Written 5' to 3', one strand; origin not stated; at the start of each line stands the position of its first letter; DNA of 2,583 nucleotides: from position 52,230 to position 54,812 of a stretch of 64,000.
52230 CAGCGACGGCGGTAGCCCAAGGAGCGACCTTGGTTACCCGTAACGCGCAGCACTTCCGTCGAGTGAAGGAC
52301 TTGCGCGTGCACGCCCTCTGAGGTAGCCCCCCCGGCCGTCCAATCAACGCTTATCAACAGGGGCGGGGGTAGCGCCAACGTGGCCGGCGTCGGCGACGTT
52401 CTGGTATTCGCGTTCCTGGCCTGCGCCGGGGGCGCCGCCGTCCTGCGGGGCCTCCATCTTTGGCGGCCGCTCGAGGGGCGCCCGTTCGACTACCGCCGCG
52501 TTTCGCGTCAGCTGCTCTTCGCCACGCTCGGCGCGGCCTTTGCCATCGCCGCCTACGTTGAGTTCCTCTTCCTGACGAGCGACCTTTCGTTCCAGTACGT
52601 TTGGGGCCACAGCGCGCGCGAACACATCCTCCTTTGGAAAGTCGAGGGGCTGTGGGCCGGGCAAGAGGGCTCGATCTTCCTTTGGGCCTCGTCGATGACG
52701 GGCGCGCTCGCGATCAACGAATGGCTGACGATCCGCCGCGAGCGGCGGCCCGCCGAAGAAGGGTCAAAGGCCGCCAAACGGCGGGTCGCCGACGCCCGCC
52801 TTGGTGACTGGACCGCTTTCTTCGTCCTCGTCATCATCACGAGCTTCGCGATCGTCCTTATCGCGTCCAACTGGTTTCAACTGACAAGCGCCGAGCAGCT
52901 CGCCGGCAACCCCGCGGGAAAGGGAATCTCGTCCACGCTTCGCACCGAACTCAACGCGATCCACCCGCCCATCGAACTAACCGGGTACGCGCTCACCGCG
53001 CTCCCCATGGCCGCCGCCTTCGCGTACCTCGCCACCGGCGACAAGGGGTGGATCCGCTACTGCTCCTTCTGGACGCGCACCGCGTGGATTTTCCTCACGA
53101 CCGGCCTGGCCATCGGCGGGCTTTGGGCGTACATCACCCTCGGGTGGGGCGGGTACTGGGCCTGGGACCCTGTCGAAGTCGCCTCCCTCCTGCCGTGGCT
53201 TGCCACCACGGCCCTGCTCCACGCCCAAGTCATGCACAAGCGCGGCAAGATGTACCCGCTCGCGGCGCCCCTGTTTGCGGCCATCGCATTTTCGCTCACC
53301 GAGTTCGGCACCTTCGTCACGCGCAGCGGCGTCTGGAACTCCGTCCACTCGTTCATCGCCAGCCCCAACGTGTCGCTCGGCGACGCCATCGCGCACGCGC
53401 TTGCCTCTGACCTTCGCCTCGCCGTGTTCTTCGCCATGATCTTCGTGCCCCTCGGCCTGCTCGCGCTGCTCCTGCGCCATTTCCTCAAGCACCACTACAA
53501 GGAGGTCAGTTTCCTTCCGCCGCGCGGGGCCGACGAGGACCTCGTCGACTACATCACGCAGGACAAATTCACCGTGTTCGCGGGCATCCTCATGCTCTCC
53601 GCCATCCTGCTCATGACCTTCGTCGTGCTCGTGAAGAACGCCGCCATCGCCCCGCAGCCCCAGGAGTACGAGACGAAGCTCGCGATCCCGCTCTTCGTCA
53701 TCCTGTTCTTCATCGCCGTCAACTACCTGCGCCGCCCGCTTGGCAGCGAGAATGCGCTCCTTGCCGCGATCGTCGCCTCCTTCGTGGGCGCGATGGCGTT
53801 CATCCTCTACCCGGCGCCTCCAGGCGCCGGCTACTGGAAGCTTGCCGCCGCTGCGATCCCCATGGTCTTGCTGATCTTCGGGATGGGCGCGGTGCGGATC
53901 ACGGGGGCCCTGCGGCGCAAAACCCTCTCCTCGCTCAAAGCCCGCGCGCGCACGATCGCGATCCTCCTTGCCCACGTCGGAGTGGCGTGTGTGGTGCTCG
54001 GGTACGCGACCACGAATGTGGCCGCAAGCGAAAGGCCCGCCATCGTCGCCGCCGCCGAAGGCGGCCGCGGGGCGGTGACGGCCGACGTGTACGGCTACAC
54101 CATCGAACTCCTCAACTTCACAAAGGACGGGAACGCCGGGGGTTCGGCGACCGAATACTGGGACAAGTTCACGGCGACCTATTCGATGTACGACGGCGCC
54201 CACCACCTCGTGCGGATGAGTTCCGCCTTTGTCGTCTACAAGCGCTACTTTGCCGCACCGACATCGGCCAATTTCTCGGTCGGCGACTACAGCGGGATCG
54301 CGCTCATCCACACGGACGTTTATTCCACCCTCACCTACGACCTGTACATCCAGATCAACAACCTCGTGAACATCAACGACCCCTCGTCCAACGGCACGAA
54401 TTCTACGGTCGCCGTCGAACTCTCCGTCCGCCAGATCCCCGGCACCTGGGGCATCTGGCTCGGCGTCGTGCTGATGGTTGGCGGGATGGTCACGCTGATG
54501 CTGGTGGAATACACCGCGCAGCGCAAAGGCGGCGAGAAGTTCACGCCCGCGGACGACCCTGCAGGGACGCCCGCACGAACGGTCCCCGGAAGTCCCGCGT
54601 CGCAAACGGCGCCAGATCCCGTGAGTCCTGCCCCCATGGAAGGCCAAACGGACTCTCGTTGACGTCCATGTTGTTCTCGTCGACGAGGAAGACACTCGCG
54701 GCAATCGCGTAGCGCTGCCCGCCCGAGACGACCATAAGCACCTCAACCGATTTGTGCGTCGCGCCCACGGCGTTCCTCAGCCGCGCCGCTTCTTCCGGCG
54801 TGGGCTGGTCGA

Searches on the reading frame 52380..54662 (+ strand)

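Call 25: search_protein_families(library=pfam, proteins=[window:52380-54662:+], max_evalue=0.001)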
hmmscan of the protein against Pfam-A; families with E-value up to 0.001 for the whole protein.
window:52380-54662:+ (760 aa): 1 family
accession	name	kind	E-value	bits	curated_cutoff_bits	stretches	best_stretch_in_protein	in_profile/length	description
PF01578.25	Cytochrom_C_asm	-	2.2e-23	83.4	29.9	1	140-316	32-206/212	Cytochrome C assembly protein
